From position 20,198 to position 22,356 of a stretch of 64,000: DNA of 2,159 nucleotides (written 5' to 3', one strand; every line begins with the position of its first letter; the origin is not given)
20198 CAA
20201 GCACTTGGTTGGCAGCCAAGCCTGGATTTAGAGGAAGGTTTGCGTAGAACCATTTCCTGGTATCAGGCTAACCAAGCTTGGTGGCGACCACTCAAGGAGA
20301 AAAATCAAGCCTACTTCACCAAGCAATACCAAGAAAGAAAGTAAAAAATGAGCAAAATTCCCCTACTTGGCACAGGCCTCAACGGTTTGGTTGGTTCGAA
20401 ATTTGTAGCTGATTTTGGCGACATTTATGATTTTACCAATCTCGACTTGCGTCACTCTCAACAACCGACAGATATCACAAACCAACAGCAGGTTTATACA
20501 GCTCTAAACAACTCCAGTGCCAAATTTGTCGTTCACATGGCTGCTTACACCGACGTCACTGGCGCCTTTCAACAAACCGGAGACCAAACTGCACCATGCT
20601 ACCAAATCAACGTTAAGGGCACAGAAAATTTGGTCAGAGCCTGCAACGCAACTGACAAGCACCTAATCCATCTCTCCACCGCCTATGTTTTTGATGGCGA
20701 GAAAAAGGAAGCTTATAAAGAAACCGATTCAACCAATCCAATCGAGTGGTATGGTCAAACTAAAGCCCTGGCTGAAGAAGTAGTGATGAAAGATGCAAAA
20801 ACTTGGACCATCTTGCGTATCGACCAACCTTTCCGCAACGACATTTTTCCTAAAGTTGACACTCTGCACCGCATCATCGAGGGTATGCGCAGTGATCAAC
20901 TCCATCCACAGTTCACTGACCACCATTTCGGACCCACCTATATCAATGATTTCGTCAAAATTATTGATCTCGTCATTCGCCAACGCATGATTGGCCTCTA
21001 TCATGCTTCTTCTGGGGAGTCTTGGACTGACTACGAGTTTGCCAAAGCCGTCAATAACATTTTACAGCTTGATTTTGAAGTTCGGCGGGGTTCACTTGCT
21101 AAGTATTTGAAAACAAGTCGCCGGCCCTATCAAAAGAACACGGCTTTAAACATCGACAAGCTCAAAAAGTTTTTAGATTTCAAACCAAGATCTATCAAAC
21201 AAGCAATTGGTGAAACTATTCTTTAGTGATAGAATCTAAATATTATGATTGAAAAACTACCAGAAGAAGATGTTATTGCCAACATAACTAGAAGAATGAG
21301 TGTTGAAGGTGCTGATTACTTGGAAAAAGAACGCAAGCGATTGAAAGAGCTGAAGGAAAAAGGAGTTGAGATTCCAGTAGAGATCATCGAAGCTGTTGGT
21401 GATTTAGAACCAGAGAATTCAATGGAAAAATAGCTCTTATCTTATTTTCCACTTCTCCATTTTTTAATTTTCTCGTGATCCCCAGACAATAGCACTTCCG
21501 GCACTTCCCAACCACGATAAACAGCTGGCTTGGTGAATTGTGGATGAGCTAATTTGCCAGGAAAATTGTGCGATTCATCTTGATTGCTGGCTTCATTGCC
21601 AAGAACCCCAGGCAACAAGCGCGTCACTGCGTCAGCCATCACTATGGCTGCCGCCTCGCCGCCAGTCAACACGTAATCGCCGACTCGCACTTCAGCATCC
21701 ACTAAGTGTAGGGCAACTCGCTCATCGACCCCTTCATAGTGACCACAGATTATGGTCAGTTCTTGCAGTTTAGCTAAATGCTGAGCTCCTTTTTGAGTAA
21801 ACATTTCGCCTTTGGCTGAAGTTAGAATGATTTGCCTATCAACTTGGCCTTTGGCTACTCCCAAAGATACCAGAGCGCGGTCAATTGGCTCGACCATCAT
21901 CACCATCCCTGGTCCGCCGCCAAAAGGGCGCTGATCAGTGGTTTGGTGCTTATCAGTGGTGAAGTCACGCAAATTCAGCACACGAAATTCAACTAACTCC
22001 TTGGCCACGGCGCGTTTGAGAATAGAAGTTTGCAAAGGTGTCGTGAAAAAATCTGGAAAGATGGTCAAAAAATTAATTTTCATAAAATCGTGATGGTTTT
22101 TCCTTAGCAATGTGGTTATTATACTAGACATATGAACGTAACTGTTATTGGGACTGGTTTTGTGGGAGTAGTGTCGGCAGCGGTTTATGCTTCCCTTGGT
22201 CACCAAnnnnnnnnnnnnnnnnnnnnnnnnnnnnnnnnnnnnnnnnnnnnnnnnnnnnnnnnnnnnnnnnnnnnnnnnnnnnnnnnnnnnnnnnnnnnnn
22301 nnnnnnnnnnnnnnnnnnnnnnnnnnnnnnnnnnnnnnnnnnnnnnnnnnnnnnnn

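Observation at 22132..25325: ugd-rmd-gmd operon predicts UDP-glucuronate plus the rare sugar GDP-D-rhamnose; an rmlB-rmlD pair without rmlA/rmlC nearby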

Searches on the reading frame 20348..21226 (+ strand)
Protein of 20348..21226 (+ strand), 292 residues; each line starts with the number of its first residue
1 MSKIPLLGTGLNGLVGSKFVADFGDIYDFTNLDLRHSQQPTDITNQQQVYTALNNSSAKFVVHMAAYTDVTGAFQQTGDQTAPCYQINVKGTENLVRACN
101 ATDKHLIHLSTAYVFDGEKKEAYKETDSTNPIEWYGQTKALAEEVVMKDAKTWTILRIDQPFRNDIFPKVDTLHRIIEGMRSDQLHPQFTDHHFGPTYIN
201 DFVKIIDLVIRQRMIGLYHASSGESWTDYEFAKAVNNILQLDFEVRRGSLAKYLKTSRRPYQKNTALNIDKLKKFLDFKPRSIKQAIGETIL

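Call 3: search_protein_families(library=ncbifam, proteins=[window:20348-21226:+])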
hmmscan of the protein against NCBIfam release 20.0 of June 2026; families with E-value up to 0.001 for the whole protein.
window:20348-21226:+ (292 aa): 16 families
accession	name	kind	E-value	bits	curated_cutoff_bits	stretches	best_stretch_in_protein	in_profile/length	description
TIGR01214.1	rmlD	equivalog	1.6e-42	145.6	224.05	1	9-290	5-281/285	dTDP-4-dehydrorhamnose reductase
NF007440.0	PRK09987.1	equivalog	2.1e-17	63.3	308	1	9-274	6-273/299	dTDP-4-dehydrorhamnose reductase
TIGR01179.1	galE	equivalog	5.7e-14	51.7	262.3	1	41-149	54-159/332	UDP-glucose 4-epimerase GalE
TIGR02197.1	heptose_epim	equivalog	4.5e-12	45.8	274.6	1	9-150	4-153/316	ADP-glyceromanno-heptose 6-epimerase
TIGR01181.1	dTDP_gluc_dehyt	equivalog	5.4e-12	45.4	365.1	1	36-291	52-308/321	dTDP-glucose 4,6-dehydratase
NF042423.1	oxyalk_red_Shew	equivalog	2.3e-10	40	580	1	39-150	54-160/331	2-alkyl-3-oxoalkanoate reductase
TIGR02622.1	CDP_4_6_dhtase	equivalog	1.9e-09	37.1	278.45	1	31-147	49-166/352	CDP-glucose 4,6-dehydratase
TIGR01746.1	Thioester-redct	subfamily_domain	1.5e-07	31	213.35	1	57-206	88-243/371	thioester reductase domain-containing protein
NF043036.1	ErythonDh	equivalog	5e-07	29.2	325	1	33-146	51-160/321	D-erythronate dehydrogenase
NF007956.0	PRK10675.1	subfamily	9e-07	28.3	394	1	41-148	57-162/338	UDP-glucose 4-epimerase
NF042422.1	oxyalk_red_OleD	equivalog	0.00012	21.6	580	1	37-148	44-152/329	2-alkyl-3-oxoalkanoate reductase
TIGR04180.1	EDH_00030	hypoth_equivalog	0.00013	21.2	475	1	41-148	56-158/297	NAD-dependent 4,6-dehydratase LegB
TIGR03466.1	HpnA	hypoth_equivalog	0.00016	20.7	367.65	1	42-150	51-156/327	hopanoid-associated sugar epimerase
TIGR01777.1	yfcH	hypoth_equivalog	0.00026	20.6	207.35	0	9-135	4-136/292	TIGR01777 family oxidoreductase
NF005539.0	PRK07201.1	equivalog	0.00027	19.8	549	1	56-157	76-173/657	SDR family oxidoreductase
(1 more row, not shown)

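Call 4: search_protein_families(library=pfam, proteins=[window:20348-21226:+])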
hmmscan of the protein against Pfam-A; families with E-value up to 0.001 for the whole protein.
window:20348-21226:+ (292 aa): 7 families
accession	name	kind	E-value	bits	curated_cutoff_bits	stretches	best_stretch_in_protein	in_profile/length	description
PF04321.23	RmlD_sub_bind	-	8.8e-49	166.5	27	1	6-291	3-282/287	RmlD substrate binding domain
PF16363.11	GDP_Man_Dehyd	-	9.6e-16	58.6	27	1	41-284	59-326/332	GDP-mannose 4,6 dehydratase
PF01370.27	Epimerase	-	1.7e-14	54.3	20.9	1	9-147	4-154/240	NAD dependent epimerase/dehydratase family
PF01073.25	3Beta_HSD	-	3.6e-14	52.9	22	1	39-148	50-159/280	3-beta hydroxysteroid dehydrogenase/isomerase family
PF07993.18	NAD_binding_4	-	7.7e-10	38.8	20.1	1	57-157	88-203/258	Male sterility protein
PF02719.21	Polysacc_synt_2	-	3.4e-07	30.2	20.2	1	41-151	61-154/293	Polysaccharide biosynthesis protein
PF13460.12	NAD_binding_10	-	6.1e-05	23.4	27.2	1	42-158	47-143/184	NAD(P)H-binding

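Call 6: search_solved_structures(query=window:20348-21226:+, show_alignments=1)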
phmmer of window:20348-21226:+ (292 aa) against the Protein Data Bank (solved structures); distinct sequences matched with E-value up to 0.001: 17.
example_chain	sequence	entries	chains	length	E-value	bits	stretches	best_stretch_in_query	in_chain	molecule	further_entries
4wpg_A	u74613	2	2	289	6.4e-22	81.4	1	7-274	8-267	dTDP-4-dehydrorhamnose reductase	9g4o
3sc6_A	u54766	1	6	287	2.2e-20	76.4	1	7-277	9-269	dTDP-4-dehydrorhamnose reductase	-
2ggs_A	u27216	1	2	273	8.2e-18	67.9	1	38-275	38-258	273aa long hypothetical dTDP-4-dehydrorhamnose reductase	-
8g22_A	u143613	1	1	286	9.6e-18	67.7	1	6-268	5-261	dTDP-4-dehydrorhamnose reductase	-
1vl0_A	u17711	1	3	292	4.1e-17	65.6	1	7-261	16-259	DTDP-4-dehydrorhamnose reductase, rfbD ortholog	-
1kbz_A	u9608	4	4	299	1.8e-12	50.4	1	9-235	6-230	dTDP-glucose oxidoreductase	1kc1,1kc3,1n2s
2ydx_A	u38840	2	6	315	4e-11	46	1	41-260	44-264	METHIONINE ADENOSYLTRANSFERASE 2 SUBUNIT BETA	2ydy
4ndn_E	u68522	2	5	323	4.3e-11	45.9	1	41-260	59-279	Methionine adenosyltransferase 2 subunit beta | Isoform 2 of Methionine adenosyltransferase 2 subunit beta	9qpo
4ktt_E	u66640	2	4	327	4.5e-11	45.8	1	41-260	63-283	Methionine adenosyltransferase 2 subunit beta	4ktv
30gd_E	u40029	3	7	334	4.8e-11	45.8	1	41-250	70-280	Isoform 1 of Methionine adenosyltransferase 2 subunit beta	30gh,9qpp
8ctr_A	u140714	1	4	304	2.2e-09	40.3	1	6-230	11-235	dTDP-4-dehydrorhamnose reductase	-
5u9c_A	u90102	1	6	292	4.5e-09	39.3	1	6-263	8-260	dTDP-4-dehydrorhamnose Reductase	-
9gpi_D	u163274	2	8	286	1.1e-08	38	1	6-274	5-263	dTDP-4-dehydrorhamnose reductase, putative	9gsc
4twr_A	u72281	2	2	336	2.1e-05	27.2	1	42-150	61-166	NAD binding site:NAD-dependent epimerase/dehydratase:UDP-glucose 4-epimerase | UDP-glucose 4-epimerase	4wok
2hun_A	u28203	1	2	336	0.0001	25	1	60-239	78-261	336aa long hypothetical dTDP-glucose 4,6-dehydratase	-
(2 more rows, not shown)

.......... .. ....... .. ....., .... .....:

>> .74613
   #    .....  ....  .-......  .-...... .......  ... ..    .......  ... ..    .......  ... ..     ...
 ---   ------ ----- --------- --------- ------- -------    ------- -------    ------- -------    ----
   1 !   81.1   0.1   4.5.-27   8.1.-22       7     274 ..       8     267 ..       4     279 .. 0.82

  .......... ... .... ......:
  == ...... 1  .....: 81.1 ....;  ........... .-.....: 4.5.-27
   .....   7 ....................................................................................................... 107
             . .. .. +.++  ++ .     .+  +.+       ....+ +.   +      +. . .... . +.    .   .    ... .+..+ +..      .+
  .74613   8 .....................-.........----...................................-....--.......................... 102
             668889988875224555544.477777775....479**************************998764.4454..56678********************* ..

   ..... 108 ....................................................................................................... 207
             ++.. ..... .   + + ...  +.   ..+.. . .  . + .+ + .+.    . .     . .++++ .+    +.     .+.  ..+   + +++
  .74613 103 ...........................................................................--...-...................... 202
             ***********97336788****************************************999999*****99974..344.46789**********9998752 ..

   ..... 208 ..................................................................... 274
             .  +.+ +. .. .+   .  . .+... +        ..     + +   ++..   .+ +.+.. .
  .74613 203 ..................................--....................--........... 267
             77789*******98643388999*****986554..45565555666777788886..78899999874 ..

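Call 21: find_homologous_proteins(query=window:20348-21226:+)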
Query window:20348-21226:+ (292 aa): 820 proteins with E <= 0.001 among 1243 candidates; the best 120 are listed.
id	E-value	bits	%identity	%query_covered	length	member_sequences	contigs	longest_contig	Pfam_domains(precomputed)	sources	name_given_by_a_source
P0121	1.3e-195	666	100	100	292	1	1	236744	PF04321.24,PF16363.12,PF02719.22,PF01073.26,PF07993.19,PF01370.28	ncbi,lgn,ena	-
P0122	1.4e-150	518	77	100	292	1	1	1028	PF04321.24,PF16363.12,PF02719.22,PF01073.26,PF07993.19,PF01370.28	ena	-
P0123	2.9e-143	494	73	100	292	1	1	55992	PF04321.24,PF16363.12,PF02719.22,PF01073.26,PF07993.19,PF13460.13,PF01370.28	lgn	-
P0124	4.1e-143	494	74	100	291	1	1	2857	PF04321.24,PF16363.12,PF02719.22,PF01073.26,PF07993.19,PF13460.13,PF01370.28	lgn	-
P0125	2.7e-142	491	73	100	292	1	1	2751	PF04321.24,PF16363.12,PF02719.22,PF01073.26,PF07993.19,PF13460.13,PF01370.28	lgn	-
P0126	3.0e-142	491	73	100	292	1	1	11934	PF04321.24,PF16363.12,PF02719.22,PF01073.26,PF07993.19,PF13460.13,PF01370.28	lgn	-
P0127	4.8e-141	487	73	100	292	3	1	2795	PF04321.24,PF16363.12,PF02719.22,PF01073.26,PF07993.19,PF13460.13,PF01370.28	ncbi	-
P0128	5.8e-141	487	72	100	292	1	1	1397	PF04321.24,PF16363.12,PF02719.22,PF01073.26,PF07993.19,PF13460.13,PF01370.28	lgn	-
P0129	8.2e-141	486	72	99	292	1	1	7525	PF04321.24,PF16363.12,PF02719.22,PF01073.26,PF07993.19,PF13460.13,PF01370.28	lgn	-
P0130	9.7e-141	486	71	100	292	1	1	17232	PF04321.24,PF16363.12,PF02719.22,PF01073.26,PF07993.19,PF13460.13,PF01370.28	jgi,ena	-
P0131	2.3e-140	485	71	100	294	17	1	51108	PF04321.24,PF16363.12,PF02719.22,PF01073.26,PF07993.19,PF13460.13,PF01370.28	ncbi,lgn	-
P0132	2.2e-139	482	71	100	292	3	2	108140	PF04321.24,PF16363.12,PF02719.22,PF01073.26,PF07993.19,PF13460.13,PF01370.28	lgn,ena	-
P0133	2.6e-139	481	70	100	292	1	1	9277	PF04321.24,PF16363.12,PF02719.22,PF01073.26,PF07993.19,PF13460.13,PF01370.28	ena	-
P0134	2.8e-139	481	72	99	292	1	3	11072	PF04321.24,PF16363.12,PF02719.22,PF01073.26,PF07993.19,PF13460.13,PF01370.28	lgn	-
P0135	3.3e-139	481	71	100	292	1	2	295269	PF04321.24,PF16363.12,PF02719.22,PF01073.26,PF07993.19,PF13460.13,PF01370.28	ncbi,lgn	-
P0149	2.1e-136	472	69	99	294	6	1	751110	PF04321.24,PF16363.12,PF02719.22,PF01073.26,PF07993.19,PF13460.13,PF01370.28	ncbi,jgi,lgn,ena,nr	ncbi:SDR family oxidoreductase [Patescibacteria group bacterium]|nr:SDR family oxidoreductase [Pates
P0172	1.1e-120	420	61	100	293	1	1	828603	PF04321.24,PF16363.12,PF02719.22,PF01073.26,PF07993.19,PF13460.13,PF01370.28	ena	-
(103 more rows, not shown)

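Call 22: find_encoding_contigs(protein=P0149, flank=10000, max_places=1)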
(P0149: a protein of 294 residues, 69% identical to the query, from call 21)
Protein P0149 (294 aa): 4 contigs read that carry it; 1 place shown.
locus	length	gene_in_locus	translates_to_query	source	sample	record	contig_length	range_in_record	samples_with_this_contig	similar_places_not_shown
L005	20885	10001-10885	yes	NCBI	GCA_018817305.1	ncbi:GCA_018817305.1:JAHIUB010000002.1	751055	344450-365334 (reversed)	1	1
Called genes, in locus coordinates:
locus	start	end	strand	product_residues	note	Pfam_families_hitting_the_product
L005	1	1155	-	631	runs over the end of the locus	-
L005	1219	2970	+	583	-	-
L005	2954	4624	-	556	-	-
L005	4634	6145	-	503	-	-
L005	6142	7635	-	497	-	PF01943:Polysacc_synt, PF13440:Polysacc_synt_3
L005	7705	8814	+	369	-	PF03816:LytR_cpsA_psr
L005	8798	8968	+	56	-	-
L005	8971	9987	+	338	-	PF01073:3Beta_HSD, PF01370:Epimerase, PF02719:Polysacc_synt_2, PF04321:RmlD_sub_bind, PF07993:NAD_binding_4, PF13460:NAD_binding_10, PF16363:GDP_Man_Dehyd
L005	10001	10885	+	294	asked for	PF01073:3Beta_HSD, PF01370:Epimerase, PF04321:RmlD_sub_bind, PF16363:GDP_Man_Dehyd, PF02719:Polysacc_synt_2 (weak), PF13460:NAD_binding_10, PF07993:NAD_binding_4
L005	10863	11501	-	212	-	PF01746:tRNA_m1G_MT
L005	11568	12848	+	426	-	PF01262:AlaDh_PNT_C (faint), PF03446:NAD_binding_2 (faint), PF03721:UDPG_MGDP_dh_N, PF03807:F420_oxidored (faint), PF00984:UDPG_MGDP_dh, PF03720:UDPG_MGDP_dh_C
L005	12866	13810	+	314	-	PF01073:3Beta_HSD, PF01370:Epimerase, PF02719:Polysacc_synt_2 (weak), PF04321:RmlD_sub_bind, PF07993:NAD_binding_4 (faint), PF16363:GDP_Man_Dehyd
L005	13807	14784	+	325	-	PF01370:Epimerase, PF04321:RmlD_sub_bind, PF05368:NmrA (weak), PF16363:GDP_Man_Dehyd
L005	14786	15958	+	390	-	PF00535:Glycos_transf_2, PF04138:GtrA_DPMS_TM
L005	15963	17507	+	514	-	PF13231:PMT_2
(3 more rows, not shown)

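Call 23: find_encoding_contigs(protein=P0172, flank=10000, max_places=1)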
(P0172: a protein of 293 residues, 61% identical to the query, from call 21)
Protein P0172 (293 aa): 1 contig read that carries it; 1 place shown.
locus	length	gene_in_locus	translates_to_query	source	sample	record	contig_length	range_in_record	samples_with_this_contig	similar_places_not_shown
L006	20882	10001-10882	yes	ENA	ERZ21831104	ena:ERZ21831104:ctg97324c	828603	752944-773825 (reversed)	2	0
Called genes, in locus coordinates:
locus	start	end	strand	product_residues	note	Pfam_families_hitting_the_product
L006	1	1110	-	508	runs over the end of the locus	PF13231:PMT_2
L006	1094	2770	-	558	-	-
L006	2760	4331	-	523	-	-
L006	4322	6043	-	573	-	PF02366:PMT, PF13231:PMT_2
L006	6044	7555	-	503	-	PF01943:Polysacc_synt, PF13440:Polysacc_synt_3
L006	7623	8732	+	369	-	PF03816:LytR_cpsA_psr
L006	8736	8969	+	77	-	-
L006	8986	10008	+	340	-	PF01073:3Beta_HSD, PF01370:Epimerase, PF02719:Polysacc_synt_2, PF04321:RmlD_sub_bind, PF07993:NAD_binding_4, PF13460:NAD_binding_10, PF16363:GDP_Man_Dehyd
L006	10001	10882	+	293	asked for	PF01073:3Beta_HSD, PF01370:Epimerase, PF04321:RmlD_sub_bind, PF13460:NAD_binding_10 (weak), PF16363:GDP_Man_Dehyd, PF02719:Polysacc_synt_2, PF07993:NAD_binding_4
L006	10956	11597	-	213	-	PF01746:tRNA_m1G_MT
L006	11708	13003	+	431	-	PF03446:NAD_binding_2 (faint), PF03721:UDPG_MGDP_dh_N, PF03807:F420_oxidored (faint), PF00984:UDPG_MGDP_dh, PF03720:UDPG_MGDP_dh_C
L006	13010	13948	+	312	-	PF01073:3Beta_HSD (weak), PF01370:Epimerase, PF02719:Polysacc_synt_2 (faint), PF04321:RmlD_sub_bind, PF07993:NAD_binding_4 (faint), PF16363:GDP_Man_Dehyd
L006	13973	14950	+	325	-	PF01370:Epimerase, PF04321:RmlD_sub_bind, PF16363:GDP_Man_Dehyd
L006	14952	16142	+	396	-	PF00535:Glycos_transf_2, PF04138:GtrA_DPMS_TM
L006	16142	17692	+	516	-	PF13231:PMT_2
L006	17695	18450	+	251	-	PF00535:Glycos_transf_2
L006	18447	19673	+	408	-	PF26314:MptA_B_family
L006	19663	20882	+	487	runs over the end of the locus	PF13231:PMT_2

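Call 31: find_related_loci(query=A1, collection=genome_contigs, flank=10000)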
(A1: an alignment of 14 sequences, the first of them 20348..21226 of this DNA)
Query A1 (292 aa) in genome_contigs; peptide patterns used: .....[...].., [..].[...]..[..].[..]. (x = any residue, [..] = any of these).
427 stretches matched a pattern; 402 encode a relative of the query (tblastn E <= 1e-3); the best 80 are kept; 80 distinct loci.
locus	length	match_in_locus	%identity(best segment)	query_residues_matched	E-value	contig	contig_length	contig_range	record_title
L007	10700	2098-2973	73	1-292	1e-148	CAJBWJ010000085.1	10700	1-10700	uncultured bacterium isolate Loc080925-5-5m_bin-0562 genome assembly, contig: bin-0562:85/86, whole genome shotgun seque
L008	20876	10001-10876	71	1-292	1e-147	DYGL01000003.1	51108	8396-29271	MAG TPA_asm: Candidatus Microgenomatus sp. isolate BE2012_4_39_12 Afr_mines_BE2012_373_length_51108_cov_5_360077, whole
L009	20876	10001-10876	72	1-292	3e-147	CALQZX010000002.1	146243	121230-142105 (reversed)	MAG: Parcubacteria group bacterium isolate MiH-14oct19-109 genome assembly, contig: MiH-14oct19-C63, whole genome shotgu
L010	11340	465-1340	71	1-292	4e-146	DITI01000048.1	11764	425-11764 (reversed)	MAG TPA_asm: Candidatus Pacebacteria bacterium UBA6188 UBA6188_contig_178867, whole genome shotgun sequence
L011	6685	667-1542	71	1-292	7e-145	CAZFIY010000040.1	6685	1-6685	MAG TPA_asm: uncultured Pseudomonadales bacterium isolate SRP192927_co2_730 genome assembly, contig: NODE_25355_length_6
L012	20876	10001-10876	69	1-292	4e-144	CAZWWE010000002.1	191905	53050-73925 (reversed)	MAG TPA_asm: uncultured Pseudomonadales bacterium isolate SRP216815_co1_233 genome assembly, contig: NODE_87_length_1919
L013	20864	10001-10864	70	2-289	3e-143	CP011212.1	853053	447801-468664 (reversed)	MAG: candidate division TM6 bacterium GW2011_GWF2_28_16 chromosome, complete genome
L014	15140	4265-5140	69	1-292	1e-141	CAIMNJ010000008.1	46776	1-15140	uncultured bacterium isolate LaPlata_bin-1529 genome assembly, contig: bin-1529:08/18, whole genome shotgun sequence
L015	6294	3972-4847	69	1-292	7e-142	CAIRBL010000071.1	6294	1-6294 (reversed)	uncultured bacterium isolate LaPlata-b_bin-0293 genome assembly, contig: bin-0293:071/105, whole genome shotgun sequence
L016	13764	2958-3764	73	1-269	4e-138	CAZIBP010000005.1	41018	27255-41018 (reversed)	MAG TPA_asm: uncultured Pseudomonadales bacterium isolate SRP093185_co1_41 genome assembly, contig: NODE_408_length_4101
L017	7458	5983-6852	61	1-289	2e-122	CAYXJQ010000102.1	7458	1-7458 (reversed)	MAG TPA_asm: uncultured Pseudomonadales bacterium isolate SRP067234_co1_163 genome assembly, contig: k99_412698, whole g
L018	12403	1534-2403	61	1-289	2e-122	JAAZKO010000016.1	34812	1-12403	MAG: Candidatus Paceibacterota bacterium isolate AS22ysBPME_311 61915_AS22, whole genome shotgun sequence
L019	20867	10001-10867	62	1-289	3e-121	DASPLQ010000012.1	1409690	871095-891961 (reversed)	MAG TPA_asm: Vitreimonas sp. isolate SMAG_U12069 k141_91001, whole genome shotgun sequence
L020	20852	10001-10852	61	6-289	2e-120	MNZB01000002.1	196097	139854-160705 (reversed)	MAG: Candidatus Pacebacteria bacterium CG2_30_36_39 cg2_3.0_scaffold_6_c, whole genome shotgun sequence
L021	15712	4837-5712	60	1-291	4e-120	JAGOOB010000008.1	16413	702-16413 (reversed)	Candidatus Woesebacteria bacterium isolate Go_SlDig_bin_357 Go_SlDig_10212_length_16413_cov_7.468009, whole genome shotg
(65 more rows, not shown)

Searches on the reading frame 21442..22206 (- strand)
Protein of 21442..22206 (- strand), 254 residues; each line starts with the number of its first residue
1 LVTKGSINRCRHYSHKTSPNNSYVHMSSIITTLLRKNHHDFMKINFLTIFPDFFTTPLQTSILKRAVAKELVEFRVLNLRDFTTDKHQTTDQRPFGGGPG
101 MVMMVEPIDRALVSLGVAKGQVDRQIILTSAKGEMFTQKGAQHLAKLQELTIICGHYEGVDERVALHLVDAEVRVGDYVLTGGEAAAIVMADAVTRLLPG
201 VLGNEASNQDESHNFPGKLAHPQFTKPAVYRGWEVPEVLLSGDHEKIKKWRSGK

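Call 10: search_protein_families(library=pfam, proteins=[window:21442-22206:-], max_evalue=0.00001)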
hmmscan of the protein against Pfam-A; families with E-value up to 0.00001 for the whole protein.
window:21442-22206:- (254 aa): 1 family
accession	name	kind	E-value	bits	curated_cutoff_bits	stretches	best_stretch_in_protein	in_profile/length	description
PF01746.26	tRNA_m1G_MT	-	3.4e-53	180.7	27.3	1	64-252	2-183/195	tRNA (Guanine-1)-methyltransferase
